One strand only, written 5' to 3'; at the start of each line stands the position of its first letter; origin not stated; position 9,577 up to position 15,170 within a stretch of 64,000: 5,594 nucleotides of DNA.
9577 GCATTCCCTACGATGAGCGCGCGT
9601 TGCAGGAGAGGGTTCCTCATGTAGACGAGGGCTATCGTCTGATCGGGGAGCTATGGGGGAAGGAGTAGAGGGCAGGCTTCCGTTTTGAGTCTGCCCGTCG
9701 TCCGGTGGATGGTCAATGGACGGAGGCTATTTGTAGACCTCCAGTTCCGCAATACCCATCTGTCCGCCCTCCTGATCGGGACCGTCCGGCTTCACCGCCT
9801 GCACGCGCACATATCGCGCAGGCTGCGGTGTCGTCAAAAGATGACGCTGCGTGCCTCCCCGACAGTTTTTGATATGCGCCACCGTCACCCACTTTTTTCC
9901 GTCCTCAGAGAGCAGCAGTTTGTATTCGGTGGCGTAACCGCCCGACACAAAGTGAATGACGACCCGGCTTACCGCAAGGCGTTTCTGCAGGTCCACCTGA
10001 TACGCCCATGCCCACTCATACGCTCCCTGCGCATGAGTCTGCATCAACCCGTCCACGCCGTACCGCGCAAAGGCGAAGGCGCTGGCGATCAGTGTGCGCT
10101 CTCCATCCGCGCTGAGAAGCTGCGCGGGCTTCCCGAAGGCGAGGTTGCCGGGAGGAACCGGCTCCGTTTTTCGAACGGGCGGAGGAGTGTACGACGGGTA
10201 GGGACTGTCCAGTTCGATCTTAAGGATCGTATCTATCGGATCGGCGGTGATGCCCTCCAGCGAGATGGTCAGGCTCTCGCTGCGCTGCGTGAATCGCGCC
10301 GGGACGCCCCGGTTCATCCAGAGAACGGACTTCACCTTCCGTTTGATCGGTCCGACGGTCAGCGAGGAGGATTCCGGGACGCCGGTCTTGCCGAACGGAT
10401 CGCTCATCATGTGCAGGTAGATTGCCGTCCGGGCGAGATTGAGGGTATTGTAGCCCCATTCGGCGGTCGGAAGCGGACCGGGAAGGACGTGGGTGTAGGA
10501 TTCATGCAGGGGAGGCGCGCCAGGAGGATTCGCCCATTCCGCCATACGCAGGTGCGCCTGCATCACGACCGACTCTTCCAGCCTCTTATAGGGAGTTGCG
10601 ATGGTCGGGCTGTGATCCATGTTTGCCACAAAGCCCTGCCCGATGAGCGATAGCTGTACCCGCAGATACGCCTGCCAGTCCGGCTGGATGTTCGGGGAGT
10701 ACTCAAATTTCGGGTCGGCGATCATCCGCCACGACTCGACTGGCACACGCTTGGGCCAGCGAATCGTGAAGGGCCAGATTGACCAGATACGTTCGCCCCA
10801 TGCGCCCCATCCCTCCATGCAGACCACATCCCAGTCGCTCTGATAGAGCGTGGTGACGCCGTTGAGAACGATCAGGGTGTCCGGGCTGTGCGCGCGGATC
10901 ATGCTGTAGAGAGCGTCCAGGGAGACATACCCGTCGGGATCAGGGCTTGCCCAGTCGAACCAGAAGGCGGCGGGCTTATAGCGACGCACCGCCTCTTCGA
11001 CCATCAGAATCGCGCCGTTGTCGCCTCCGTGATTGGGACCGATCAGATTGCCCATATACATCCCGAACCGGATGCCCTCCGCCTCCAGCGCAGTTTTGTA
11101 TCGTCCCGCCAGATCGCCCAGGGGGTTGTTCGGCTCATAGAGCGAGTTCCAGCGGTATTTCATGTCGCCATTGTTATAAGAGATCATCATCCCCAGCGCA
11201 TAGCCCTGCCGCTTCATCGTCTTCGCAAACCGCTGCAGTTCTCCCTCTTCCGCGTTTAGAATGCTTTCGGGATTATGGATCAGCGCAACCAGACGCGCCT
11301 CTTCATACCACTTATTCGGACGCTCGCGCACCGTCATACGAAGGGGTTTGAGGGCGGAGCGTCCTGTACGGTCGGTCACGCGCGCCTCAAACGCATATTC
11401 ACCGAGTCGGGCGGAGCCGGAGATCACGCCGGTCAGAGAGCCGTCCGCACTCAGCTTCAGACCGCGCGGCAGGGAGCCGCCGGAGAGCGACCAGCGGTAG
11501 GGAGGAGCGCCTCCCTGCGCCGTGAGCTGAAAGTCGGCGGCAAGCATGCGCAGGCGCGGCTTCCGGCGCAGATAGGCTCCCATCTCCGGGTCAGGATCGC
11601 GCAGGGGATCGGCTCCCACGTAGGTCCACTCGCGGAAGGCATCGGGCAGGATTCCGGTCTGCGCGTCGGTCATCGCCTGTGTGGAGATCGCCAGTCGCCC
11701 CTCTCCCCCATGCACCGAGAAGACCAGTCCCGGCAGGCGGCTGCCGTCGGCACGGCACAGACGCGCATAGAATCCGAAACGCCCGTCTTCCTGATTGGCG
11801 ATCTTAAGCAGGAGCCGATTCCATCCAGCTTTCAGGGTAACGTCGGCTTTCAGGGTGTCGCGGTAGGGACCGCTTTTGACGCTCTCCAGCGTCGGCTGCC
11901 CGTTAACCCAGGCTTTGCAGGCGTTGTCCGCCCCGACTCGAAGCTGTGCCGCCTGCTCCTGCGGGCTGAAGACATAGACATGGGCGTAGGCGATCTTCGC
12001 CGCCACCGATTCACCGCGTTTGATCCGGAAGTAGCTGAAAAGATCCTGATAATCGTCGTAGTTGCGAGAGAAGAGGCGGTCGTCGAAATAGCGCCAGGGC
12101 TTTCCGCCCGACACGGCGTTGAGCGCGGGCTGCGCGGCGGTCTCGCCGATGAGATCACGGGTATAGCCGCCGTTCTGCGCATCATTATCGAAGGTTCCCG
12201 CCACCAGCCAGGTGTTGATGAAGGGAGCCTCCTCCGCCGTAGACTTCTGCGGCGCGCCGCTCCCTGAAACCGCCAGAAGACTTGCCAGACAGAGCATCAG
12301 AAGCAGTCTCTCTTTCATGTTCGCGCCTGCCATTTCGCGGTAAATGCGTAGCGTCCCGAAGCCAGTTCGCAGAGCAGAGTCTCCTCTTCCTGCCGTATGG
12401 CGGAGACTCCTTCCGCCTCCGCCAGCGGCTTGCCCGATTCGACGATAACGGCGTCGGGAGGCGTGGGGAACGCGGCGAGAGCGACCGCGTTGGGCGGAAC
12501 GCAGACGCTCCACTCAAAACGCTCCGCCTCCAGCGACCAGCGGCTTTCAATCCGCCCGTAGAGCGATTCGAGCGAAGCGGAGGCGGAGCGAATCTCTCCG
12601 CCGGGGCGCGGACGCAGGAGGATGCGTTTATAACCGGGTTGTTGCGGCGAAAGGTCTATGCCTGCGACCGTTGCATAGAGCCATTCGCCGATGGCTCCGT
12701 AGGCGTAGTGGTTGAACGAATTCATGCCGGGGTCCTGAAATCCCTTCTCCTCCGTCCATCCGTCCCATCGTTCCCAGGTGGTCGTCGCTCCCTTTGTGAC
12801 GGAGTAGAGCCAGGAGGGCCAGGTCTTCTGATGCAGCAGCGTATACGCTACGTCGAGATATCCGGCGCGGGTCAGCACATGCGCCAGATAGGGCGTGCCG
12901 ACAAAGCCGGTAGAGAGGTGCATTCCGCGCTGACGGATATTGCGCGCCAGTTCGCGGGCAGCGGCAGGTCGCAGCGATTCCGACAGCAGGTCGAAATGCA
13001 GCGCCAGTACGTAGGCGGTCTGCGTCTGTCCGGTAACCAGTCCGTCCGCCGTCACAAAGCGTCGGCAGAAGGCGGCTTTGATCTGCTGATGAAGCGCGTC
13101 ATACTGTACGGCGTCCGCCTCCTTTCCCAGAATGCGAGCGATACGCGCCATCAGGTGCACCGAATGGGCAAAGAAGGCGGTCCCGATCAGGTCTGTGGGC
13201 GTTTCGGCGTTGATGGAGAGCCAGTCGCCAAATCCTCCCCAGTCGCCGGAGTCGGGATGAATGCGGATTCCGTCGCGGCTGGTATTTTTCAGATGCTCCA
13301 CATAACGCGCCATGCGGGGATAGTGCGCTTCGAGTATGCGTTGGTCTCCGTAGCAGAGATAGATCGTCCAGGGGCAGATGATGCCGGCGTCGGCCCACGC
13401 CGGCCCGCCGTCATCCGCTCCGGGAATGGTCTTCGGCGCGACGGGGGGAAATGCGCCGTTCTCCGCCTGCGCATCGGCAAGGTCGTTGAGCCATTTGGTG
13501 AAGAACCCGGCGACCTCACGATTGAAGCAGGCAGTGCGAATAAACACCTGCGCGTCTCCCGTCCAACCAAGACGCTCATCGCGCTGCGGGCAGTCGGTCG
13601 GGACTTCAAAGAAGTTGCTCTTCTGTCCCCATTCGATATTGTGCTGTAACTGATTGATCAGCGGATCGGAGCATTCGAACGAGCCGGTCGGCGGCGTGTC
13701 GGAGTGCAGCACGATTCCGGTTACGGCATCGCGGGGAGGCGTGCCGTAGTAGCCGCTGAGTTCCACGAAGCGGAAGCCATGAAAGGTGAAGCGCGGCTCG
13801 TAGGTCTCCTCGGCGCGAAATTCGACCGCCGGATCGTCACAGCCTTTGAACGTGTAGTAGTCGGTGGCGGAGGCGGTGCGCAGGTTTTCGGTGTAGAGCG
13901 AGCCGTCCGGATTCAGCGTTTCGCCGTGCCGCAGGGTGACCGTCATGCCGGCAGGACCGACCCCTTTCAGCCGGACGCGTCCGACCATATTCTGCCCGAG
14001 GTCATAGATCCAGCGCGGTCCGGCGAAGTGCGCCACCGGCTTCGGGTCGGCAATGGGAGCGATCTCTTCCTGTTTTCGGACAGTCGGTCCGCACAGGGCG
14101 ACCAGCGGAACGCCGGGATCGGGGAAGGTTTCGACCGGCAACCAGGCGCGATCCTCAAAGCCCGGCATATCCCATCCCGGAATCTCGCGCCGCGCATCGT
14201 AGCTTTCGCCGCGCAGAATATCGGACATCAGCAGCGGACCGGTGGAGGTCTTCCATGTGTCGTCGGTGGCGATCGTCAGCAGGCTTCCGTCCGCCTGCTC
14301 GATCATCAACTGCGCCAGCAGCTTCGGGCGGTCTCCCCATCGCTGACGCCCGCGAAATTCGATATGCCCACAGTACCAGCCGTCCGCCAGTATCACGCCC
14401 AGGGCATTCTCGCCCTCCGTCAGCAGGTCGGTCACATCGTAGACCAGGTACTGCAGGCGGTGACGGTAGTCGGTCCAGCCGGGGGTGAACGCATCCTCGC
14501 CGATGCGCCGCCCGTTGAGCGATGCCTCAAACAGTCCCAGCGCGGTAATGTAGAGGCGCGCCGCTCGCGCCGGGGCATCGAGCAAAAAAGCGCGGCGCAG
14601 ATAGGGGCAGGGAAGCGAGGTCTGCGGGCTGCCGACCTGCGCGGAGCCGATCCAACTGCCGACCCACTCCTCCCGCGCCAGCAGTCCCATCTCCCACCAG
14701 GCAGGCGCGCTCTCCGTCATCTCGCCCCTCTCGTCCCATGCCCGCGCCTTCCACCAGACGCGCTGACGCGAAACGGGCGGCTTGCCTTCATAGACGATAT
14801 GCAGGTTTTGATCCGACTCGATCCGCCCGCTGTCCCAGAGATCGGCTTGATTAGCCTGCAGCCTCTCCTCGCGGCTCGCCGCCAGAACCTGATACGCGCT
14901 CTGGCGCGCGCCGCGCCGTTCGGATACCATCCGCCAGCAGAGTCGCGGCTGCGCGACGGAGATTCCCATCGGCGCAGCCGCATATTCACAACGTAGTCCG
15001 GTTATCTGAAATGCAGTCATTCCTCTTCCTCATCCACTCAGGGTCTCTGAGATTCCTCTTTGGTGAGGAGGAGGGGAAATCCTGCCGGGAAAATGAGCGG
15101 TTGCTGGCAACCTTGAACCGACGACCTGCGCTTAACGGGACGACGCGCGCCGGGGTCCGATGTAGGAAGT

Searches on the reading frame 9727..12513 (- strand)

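Call 70: search_protein_families(library=pfam, proteins=[window:9727-12513:-], max_evalue=0.0001)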
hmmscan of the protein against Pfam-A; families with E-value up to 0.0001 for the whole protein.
window:9727-12513:- (928 aa): 3 families
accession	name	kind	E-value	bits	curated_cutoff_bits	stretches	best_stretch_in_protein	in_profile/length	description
PF00754.31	F5_F8_type_C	-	1.1e-11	45.4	28.2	1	838-909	37-115/127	F5/8 type C domain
PF22633.2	F5_F8_type_C_2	-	3.9e-09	37.5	27.8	1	820-904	3-91/91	NedA-like, galactose-binding domain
PF05345.18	He_PIG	-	1.7e-07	32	24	1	328-395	21-95/96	Putative Ig domain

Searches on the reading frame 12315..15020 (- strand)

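Call 70: search_protein_families(library=pfam, proteins=[window:12315-15020:-], max_evalue=0.0001)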
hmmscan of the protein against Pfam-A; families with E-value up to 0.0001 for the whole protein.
window:12315-15020:- (901 aa): 5 families
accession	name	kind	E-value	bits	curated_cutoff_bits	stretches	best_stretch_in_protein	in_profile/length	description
PF17389.8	Bac_rhamnosid6H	-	1.5e-126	422.7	24.5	1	445-785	3-339/339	Bacterial alpha-L-rhamnosidase 6 hairpin glycosidase domain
PF08531.16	Bac_rhamnosid_N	-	1.5e-58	197.9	25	1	152-317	4-171/172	Alpha-L-rhamnosidase N-terminal domain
PF25788.1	Ig_Rha78A_N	-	8.7e-34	116.4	27.4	1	6-114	1-104/105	Rha78A-like, N-terminal immunoglobulin domain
PF05592.18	Bac_rhamnosid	-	1.6e-27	95.8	22.2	1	336-439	7-102/102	Bacterial alpha-L-rhamnosidase concanavalin-like domain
PF17390.7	Bac_rhamnosid_C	-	1.9e-18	66.5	22.1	1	789-862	3-74/78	Bacterial alpha-L-rhamnosidase C-terminal domain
